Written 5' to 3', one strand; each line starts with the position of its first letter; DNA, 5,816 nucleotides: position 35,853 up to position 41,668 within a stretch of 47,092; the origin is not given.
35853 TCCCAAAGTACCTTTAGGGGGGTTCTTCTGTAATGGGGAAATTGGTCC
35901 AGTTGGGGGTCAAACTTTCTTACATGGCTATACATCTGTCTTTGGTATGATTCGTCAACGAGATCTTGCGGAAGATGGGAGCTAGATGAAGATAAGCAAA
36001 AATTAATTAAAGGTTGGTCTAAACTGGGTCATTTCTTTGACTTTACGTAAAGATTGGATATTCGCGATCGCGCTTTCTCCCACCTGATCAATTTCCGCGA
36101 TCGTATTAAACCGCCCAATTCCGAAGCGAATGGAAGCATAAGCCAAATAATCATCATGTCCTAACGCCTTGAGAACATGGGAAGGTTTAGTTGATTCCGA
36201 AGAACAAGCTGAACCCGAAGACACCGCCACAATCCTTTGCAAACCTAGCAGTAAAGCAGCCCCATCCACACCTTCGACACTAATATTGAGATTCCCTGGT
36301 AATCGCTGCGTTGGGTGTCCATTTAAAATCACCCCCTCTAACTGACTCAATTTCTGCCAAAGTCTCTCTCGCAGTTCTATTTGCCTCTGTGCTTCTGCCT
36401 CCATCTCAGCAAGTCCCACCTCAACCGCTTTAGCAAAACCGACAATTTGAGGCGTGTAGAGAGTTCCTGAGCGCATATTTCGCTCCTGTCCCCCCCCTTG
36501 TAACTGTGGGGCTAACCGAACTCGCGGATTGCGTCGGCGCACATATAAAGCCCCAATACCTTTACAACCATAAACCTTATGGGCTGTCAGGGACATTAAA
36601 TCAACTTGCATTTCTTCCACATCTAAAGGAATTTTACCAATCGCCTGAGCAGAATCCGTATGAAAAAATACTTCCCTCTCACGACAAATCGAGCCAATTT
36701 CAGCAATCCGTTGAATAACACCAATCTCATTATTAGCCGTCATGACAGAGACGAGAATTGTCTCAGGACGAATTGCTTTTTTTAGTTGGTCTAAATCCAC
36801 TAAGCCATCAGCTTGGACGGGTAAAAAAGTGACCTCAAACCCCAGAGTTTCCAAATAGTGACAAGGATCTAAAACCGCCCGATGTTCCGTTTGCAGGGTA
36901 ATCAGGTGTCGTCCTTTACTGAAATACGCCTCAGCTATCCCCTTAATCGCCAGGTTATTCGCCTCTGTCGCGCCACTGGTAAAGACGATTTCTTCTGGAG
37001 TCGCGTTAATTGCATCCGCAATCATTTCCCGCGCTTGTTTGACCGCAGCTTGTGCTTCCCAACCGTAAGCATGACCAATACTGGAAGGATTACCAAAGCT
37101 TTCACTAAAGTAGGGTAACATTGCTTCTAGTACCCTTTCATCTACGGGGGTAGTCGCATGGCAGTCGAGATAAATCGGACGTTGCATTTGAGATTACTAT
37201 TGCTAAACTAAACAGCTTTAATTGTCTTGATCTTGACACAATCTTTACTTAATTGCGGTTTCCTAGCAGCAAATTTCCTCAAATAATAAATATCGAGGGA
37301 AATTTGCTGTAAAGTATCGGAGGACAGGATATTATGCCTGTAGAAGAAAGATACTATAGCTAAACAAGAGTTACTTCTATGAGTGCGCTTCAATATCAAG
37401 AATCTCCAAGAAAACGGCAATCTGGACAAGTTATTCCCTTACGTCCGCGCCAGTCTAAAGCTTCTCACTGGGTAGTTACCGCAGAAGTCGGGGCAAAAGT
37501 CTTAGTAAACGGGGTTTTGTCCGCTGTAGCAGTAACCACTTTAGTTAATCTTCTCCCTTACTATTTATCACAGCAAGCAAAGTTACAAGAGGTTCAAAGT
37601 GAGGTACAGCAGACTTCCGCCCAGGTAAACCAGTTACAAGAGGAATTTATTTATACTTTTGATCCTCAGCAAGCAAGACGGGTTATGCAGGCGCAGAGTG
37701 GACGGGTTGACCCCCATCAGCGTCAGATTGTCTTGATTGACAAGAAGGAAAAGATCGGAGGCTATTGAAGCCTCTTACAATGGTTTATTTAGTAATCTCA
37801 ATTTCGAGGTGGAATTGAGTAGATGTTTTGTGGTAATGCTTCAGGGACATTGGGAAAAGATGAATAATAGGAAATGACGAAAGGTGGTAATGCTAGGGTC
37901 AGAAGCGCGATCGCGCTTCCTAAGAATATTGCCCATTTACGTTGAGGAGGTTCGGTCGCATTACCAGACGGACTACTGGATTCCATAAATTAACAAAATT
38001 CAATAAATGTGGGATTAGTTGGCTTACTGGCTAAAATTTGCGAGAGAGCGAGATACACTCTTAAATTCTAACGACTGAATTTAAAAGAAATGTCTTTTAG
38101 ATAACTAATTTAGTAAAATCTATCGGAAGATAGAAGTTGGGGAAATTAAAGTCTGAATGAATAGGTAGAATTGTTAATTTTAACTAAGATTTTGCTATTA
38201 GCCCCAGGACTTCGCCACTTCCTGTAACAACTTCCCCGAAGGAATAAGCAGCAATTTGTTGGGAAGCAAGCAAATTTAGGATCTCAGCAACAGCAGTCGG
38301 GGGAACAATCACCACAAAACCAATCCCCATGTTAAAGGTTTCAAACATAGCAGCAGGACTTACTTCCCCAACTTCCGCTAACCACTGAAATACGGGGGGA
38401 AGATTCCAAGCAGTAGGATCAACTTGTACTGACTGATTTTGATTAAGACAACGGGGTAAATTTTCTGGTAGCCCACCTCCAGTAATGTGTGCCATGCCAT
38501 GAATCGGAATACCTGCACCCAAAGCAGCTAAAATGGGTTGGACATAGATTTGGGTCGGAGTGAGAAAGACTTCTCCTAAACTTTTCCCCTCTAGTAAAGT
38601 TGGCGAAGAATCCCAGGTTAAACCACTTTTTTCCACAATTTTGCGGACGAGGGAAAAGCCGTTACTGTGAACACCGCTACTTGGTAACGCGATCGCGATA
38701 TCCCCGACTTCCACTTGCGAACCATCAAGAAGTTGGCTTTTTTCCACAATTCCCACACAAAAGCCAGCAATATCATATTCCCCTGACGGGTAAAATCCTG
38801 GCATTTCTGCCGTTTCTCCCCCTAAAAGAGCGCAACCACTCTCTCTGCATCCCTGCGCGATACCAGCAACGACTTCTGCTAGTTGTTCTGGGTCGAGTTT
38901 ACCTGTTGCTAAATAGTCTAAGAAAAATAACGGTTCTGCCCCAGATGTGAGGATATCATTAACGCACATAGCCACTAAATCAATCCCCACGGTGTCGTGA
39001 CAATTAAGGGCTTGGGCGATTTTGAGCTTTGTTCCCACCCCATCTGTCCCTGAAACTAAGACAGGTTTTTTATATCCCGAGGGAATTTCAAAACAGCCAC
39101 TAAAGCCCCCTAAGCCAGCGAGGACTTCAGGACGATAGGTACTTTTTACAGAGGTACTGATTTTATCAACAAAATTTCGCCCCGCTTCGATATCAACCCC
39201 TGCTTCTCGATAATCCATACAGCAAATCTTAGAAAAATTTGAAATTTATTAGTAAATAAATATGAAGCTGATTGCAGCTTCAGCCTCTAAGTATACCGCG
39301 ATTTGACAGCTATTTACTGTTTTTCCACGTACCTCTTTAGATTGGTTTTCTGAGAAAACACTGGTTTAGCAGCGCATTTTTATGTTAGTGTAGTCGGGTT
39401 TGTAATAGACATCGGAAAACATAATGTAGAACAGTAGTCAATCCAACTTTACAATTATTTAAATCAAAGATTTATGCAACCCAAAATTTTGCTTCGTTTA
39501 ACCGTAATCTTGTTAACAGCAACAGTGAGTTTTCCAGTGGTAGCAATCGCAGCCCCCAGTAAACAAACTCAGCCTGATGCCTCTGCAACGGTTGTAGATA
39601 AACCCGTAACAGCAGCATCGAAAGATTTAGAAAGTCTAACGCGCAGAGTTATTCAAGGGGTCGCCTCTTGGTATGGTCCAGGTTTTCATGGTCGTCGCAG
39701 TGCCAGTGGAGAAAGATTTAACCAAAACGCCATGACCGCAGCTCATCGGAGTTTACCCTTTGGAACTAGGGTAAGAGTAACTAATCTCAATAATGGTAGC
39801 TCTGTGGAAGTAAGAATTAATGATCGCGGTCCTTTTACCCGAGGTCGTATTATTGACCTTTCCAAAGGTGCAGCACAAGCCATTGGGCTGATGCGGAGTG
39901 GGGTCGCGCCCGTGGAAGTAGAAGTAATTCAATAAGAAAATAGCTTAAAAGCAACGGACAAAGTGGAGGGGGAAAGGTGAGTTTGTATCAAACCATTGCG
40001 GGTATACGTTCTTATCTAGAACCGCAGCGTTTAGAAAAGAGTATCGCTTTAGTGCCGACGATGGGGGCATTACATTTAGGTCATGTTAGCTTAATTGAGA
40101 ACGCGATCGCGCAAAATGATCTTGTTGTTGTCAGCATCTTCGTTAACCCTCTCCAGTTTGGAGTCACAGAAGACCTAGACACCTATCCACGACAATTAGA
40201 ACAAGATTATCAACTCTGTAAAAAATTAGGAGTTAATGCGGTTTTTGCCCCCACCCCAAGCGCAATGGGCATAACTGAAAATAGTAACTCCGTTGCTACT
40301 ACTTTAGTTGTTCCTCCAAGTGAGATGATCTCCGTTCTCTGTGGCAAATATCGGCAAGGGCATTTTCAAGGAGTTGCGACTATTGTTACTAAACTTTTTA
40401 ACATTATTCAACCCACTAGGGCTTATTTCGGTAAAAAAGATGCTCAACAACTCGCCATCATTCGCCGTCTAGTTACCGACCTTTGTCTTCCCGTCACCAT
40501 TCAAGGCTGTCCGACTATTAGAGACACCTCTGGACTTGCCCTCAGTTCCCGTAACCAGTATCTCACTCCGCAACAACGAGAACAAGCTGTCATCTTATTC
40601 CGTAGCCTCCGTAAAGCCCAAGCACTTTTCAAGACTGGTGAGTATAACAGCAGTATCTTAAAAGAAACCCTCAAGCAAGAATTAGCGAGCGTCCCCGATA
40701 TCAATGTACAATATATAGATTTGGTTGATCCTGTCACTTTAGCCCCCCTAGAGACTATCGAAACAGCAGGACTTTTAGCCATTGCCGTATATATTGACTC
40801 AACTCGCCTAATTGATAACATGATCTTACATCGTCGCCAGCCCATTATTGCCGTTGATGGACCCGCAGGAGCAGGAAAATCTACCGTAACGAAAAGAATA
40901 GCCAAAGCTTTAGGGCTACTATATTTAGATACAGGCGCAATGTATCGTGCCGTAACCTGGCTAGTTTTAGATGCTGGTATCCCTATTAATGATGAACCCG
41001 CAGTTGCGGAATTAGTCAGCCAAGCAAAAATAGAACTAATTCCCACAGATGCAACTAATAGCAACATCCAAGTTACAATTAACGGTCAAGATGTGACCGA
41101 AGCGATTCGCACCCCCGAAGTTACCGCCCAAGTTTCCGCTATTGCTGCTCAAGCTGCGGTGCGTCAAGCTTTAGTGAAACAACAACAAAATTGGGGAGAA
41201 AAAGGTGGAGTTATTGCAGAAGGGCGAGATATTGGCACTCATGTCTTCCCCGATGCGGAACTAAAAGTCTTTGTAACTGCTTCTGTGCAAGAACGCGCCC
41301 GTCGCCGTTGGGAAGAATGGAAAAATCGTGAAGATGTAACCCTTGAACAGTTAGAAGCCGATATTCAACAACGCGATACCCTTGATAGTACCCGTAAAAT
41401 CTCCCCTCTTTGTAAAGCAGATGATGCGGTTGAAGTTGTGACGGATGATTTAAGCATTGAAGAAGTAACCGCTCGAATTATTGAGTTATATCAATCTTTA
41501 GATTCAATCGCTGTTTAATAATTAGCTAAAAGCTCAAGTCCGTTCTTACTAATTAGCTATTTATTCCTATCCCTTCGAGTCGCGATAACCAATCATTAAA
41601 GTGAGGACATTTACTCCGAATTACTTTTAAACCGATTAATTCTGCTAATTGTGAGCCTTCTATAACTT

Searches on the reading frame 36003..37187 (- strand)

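Call 48: search_protein_families(library=pfam, proteins=[window:36003-37187:-], max_evalue=0.001)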
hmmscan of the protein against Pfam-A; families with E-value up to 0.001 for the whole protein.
window:36003-37187:- (394 aa): 3 families
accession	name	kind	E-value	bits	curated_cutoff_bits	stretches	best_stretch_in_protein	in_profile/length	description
PF00266.25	Aminotran_5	-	2.7e-86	290.3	21.5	1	5-369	1-371/371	Aminotransferase class-V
PF01212.27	Beta_elim_lyase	-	5e-09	36.3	27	1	48-294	33-279/288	Beta-eliminating lyase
PF01041.23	DegT_DnrJ_EryC1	-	1e-05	25.4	19.8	1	68-184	43-151/360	DegT/DnrJ/EryC1/StrS aminotransferase family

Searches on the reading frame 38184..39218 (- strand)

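Call 48: search_protein_families(library=pfam, proteins=[window:38184-39218:-], max_evalue=0.001)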
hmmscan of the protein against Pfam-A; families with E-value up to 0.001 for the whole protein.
window:38184-39218:- (344 aa): 2 families
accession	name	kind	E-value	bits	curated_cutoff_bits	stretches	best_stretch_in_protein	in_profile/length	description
PF02769.27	AIRS_C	-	2.5e-34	119.1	23.1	1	170-338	1-153/156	AIR synthase related protein, C-terminal domain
PF00586.29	AIRS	-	6e-27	94.7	24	1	53-158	14-112/112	AIR synthase related protein, N-terminal domain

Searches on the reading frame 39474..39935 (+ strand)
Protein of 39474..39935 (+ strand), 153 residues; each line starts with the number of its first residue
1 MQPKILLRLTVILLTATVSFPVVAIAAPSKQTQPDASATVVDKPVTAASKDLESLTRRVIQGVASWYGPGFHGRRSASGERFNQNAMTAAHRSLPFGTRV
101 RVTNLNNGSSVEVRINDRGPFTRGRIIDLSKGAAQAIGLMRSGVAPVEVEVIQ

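Call 48: search_protein_families(library=pfam, proteins=[window:39474-39935:+], max_evalue=0.001)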
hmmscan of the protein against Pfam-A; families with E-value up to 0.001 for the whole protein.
window:39474-39935:+ (153 aa): 1 family
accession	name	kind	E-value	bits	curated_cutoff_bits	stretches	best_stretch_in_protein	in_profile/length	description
PF03330.24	DPBB_1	-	4.3e-28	97.8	28.8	1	61-149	3-83/83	Lytic transglycolase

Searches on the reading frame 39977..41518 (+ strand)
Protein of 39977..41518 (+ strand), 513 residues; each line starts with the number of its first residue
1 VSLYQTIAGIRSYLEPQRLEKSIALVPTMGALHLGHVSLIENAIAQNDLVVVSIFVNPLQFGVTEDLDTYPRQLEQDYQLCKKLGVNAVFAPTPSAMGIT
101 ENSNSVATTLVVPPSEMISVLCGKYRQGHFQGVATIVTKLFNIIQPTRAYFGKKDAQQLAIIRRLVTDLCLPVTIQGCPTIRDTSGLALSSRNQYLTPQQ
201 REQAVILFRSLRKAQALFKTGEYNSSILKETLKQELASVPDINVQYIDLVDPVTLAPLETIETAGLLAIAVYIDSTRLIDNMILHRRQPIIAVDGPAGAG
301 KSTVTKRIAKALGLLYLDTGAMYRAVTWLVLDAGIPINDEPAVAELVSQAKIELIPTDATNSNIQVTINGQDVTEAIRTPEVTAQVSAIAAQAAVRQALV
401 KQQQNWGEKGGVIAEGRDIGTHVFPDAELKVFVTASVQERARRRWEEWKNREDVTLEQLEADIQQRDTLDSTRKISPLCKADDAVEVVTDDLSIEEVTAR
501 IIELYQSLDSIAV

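Call 16: find_related_loci(query=window:39977-41518:+, collection=genome_contigs, flank=10000)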
Query window:39977-41518:+ (513 aa) in genome_contigs; peptide patterns used: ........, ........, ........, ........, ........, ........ (x = any residue, [..] = any of these).
600 stretches matched a pattern (row limit reached: there are more); 580 encode a relative of the query (tblastn E <= 1e-3); the best 80 are kept; 80 distinct loci.
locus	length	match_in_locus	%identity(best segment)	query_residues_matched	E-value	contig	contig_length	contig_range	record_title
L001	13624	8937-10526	59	3-510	0e+0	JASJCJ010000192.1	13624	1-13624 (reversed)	MAG: Calothrix sp. MO_167.B12 MO_167.c_2960, whole genome shotgun sequence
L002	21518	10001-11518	59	1-506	0e+0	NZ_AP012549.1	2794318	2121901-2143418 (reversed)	Cyanobacterium endosymbiont of Epithemia turgida isolate EtSB Lake Yunoko chromosome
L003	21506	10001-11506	57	1-504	0e+0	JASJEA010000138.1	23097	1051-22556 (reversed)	MAG: Crocosphaera sp. isolate MO_199.B6 MO_199.c_952, whole genome shotgun sequence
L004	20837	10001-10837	48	1-284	4e-79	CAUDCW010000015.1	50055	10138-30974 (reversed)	MAG TPA_asm: uncultured Oscillospiraceae bacterium isolate ERR9578160_bin.19_MetaWRAP_v1.3_MAG genome assembly, contig:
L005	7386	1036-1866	47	1-284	2e-76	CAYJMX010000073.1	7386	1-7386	MAG TPA_asm: uncultured Gammaproteobacteria bacterium isolate ERP123703_co3_322 genome assembly, contig: NODE_11884_leng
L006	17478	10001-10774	51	21-284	2e-76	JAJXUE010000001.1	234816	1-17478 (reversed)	MAG: Bacillota bacterium isolate BP4.bin80 NODE_14_length_234816_cov_1.994972, whole genome shotgun sequence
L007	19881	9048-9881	46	1-283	1e-75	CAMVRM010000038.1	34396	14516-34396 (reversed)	MAG TPA_asm: uncultured Ruminococcus sp. isolate SRR8387717_bin.98_metaWRAP_v1.3_MAG genome assembly, contig: ERZ1420954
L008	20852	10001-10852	48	1-281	6e-75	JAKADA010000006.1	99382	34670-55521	MAG: Bacillota bacterium isolate WH4.bin38 NODE_118_length_99382_cov_2.918956, whole genome shotgun sequence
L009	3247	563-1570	40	1-327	2e-75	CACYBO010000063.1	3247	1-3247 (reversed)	MAG: uncultured Clostridiales bacterium isolate RUG11791 genome assembly, contig: RUG11791_asm_63, whole genome shotgun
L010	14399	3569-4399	45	1-282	1e-74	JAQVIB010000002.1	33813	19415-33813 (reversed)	MAG: Lachnospiraceae bacterium isolate STE_3 NODE_2467_length_33813_cov_2.869234_Sandtown_E, whole genome shotgun sequen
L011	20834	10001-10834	45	1-283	3e-74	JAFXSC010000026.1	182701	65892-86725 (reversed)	MAG: Ruminococcus sp. isolate RGIG6695 Sheep_Rumen-2__c3790, whole genome shotgun sequence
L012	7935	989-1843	48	1-284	5e-74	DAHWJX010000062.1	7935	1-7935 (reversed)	MAG TPA_asm: Bacillales bacterium isolate clean1325 k141_569842, whole genome shotgun sequence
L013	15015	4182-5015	44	1-283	5e-74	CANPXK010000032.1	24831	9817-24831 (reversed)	MAG: uncultured Clostridia bacterium isolate Lapin-004__bin96 genome assembly, contig: Lapin-004__NODE_2434_length_24831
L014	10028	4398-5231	46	1-283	4e-74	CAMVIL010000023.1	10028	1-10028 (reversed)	MAG TPA_asm: uncultured Ruminococcus sp. isolate SRR8387718_bin.47_metaWRAP_v1.3_MAG genome assembly, contig: ERZ1420954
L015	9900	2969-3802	44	1-283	1e-73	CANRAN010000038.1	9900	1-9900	MAG: uncultured Clostridia bacterium isolate Lapin-026__bin18 genome assembly, contig: Lapin-026__NODE_8741_length_9900_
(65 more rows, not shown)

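Call 22: find_related_loci(query=window:39977-41518:+, collection=metagenome_contigs, flank=10000)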
Query window:39977-41518:+ (513 aa) in metagenome_contigs; peptide patterns used: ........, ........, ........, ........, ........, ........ (x = any residue, [..] = any of these).
600 stretches matched a pattern (row limit reached: there are more); 576 encode a relative of the query (tblastn E <= 1e-3); the best 80 are kept; 80 distinct loci.
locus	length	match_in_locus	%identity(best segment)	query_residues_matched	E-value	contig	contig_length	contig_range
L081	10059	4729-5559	48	1-282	7e-77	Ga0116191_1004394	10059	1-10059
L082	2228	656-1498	45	3-284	2e-76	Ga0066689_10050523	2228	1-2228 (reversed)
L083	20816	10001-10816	47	5-281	4e-74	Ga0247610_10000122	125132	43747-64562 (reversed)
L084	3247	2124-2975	45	5-285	8e-75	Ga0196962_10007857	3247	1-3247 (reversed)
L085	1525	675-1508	45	1-283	5e-79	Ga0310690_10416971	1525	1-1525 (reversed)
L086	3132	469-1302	45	1-283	1e-74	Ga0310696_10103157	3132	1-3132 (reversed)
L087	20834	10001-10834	44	1-283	6e-74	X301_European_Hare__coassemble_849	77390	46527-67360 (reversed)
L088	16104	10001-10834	46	1-283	2e-73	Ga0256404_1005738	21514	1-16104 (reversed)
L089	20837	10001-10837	43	1-284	4e-73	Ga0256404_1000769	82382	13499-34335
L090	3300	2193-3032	44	3-284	9e-74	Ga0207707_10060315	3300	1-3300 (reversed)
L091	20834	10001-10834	46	1-283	2e-72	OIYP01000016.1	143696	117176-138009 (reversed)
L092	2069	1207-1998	47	11-282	1e-74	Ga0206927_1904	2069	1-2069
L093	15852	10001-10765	47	22-282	4e-72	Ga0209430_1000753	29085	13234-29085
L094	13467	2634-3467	44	1-283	1e-71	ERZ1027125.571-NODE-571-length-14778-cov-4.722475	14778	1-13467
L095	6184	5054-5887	45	1-283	2e-71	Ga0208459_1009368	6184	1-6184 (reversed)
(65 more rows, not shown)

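Call 48: search_protein_families(library=pfam, proteins=[window:39977-41518:+], max_evalue=0.001)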
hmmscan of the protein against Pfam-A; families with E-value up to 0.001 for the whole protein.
window:39977-41518:+ (513 aa): 6 families
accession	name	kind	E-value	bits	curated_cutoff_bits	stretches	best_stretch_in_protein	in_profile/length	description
PF02569.21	Pantoate_ligase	-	9.1e-99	330.4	20.7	1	4-283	3-268/268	Pantoate-beta-alanine ligase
PF02224.24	Cytidylate_kin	-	2.7e-76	256.4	26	1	291-506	1-210/211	Cytidylate kinase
PF13238.12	AAA_18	-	1.2e-05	26.2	29.4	1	291-448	1-112/128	AAA domain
PF13189.12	Cytidylate_kin2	-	1.7e-05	25.6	28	1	290-467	1-147/176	Cytidylate kinase-like family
PF13207.12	AAA_17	-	0.00027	21.7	27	0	295-326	2-33/136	AAA domain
PF00406.28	ADK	-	0.00052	20.6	26.8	0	295-348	3-56/151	Adenylate kinase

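Call 60: find_homologous_proteins(query=window:39977-41518:+, max_evalue=1e-50)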
Query window:39977-41518:+ (513 aa): 7034 proteins with E <= 1e-50 among 8000 candidates; the best 120 are listed.
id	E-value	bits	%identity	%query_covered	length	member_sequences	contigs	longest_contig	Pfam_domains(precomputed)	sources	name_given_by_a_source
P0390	0.0e+0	1112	100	100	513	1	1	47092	PF02569.22,PF02224.25,PF13238.13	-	-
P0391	1.3e-230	784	69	99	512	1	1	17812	PF02569.22,PF02224.25,PF13189.13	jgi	jgi:pantoate ligase/cytidylate kinase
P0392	6.8e-223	759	68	100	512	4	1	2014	PF02569.22,PF02224.25,PF13189.13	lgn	-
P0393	6.4e-220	749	68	99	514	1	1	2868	PF02569.22,PF02224.25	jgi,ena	-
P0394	6.6e-213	726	68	100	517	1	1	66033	PF02569.22,PF02224.25,PF13207.13,PF13189.13,PF13238.13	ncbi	ncbi:MAG: bifunctional pantoate--beta-alanine ligase/(d)CMP kinase [Xenococcaceae cyanobacterium]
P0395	3.9e-212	723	66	98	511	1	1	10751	PF02569.22,PF02224.25,PF13238.13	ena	-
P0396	1.9e-211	721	65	99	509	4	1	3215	PF02569.22,PF02224.25,PF13207.13,PF13238.13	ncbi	-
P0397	2.2e-210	717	65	99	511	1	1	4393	PF02569.22,PF02224.25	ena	-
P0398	1.0e-209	715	65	99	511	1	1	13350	PF02569.22,PF02224.25,PF13207.13,PF13238.13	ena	-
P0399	2.7e-208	711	65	99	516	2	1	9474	PF02569.22,PF02224.25,PF13189.13,PF13238.13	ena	-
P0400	1.1e-207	709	64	99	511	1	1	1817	PF02569.22,PF02224.25,PF13207.13,PF13189.13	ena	-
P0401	2.5e-207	707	64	99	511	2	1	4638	PF02569.22,PF02224.25,PF13207.13,PF13189.13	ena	-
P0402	3.5e-207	707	65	99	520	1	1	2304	PF02569.22,PF02224.25,PF13189.13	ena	-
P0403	4.0e-207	707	64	99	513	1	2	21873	PF02569.22,PF02224.25,PF13207.13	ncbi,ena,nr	ncbi:MAG: bifunctional pantoate--beta-alanine ligase/(d)CMP kinase [Xenococcaceae cyanobacterium MO_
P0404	6.9e-207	706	65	97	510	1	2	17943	PF02569.22,PF02224.25,PF13207.13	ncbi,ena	-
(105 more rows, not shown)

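Call 61: find_encoding_contigs(protein=P0394, flank=10000, max_places=2)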
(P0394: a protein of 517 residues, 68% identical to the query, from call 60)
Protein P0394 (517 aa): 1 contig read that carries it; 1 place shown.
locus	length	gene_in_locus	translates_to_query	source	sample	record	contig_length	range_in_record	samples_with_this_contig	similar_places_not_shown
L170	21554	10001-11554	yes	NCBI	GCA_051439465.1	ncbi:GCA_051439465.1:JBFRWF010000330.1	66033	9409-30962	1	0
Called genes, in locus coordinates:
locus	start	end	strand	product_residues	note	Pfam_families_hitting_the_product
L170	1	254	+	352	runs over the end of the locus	PF01571:GCV_T, PF25455:Beta-barrel_CAF17_C (weak)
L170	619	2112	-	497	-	PF13174:TPR_6 (faint), PF14561:TPR_20 (faint), PF24575:TPR_Slam (faint), PF12895:ANAPC3 (faint), PF13371:TPR_9 (faint), PF13431:TPR_17 (faint), PF14559:TPR_19 (faint), PF23914:TPR_CcmH_CycH (weak), +9 more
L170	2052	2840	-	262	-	PF04542:Sigma70_r2 (weak), PF04545:Sigma70_r4, PF08281:Sigma70_r4_2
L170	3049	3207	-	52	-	-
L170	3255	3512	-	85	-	-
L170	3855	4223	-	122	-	PF00111:Fer2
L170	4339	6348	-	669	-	PF01078:Mg_chelatase, PF00158:Sigma54_activat (faint), PF07728:AAA_5 (faint), PF17863:AAA_lid_2, PF26791:AAPxQ, PF00092:VWA (weak), PF13519:VWA_2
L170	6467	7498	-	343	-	PF00586:AIRS, PF02769:AIRS_C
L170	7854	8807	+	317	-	PF03330:DPBB_1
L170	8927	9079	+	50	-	-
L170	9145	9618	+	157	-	PF01850:PIN (weak)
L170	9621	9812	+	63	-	-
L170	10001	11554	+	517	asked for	PF02569:Pantoate_ligase, PF13207:AAA_17 (faint), PF02224:Cytidylate_kin, PF13189:Cytidylate_kin2 (weak), PF13238:AAA_18 (faint)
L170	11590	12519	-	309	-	-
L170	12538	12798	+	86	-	-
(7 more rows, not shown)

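Call 62: find_encoding_contigs(protein=P0391, flank=10000, max_places=2)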
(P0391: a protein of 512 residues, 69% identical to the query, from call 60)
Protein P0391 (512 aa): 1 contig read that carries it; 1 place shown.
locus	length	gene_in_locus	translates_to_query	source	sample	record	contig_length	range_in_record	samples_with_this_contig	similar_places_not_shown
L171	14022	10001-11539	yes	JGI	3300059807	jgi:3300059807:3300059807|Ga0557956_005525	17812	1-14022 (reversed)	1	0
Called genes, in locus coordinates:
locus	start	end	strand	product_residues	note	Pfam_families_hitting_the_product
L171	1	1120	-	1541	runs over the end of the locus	PF12860:PAS_7, PF08448:PAS_4, PF00989:PAS, PF00989:PAS, PF08447:PAS_3, PF08448:PAS_4, PF00512:HisKA, PF02518:HATPase_c, +6 more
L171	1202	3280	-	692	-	PF00072:Response_reg, PF21695:GlnR_1st (faint), PF00486:Trans_reg_C, PF01627:Hpt (weak), PF00072:Response_reg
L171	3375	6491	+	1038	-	PF00873:ACR_tran, PF02355:SecD_SecF_C (weak), PF03176:MMPL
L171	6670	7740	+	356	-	PF13472:Lipase_GDSL_2, PF00657:Lipase_GDSL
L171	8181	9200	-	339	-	PF00586:AIRS, PF02769:AIRS_C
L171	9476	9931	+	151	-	PF03330:DPBB_1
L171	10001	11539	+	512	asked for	PF02569:Pantoate_ligase, PF13189:Cytidylate_kin2 (faint), PF02224:Cytidylate_kin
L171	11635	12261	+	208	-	PF01169:GDT1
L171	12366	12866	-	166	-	PF06514:PsbU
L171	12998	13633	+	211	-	PF00578:AhpC-TSA, PF08534:Redoxin, PF10417:1-cysPrx_C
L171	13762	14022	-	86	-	?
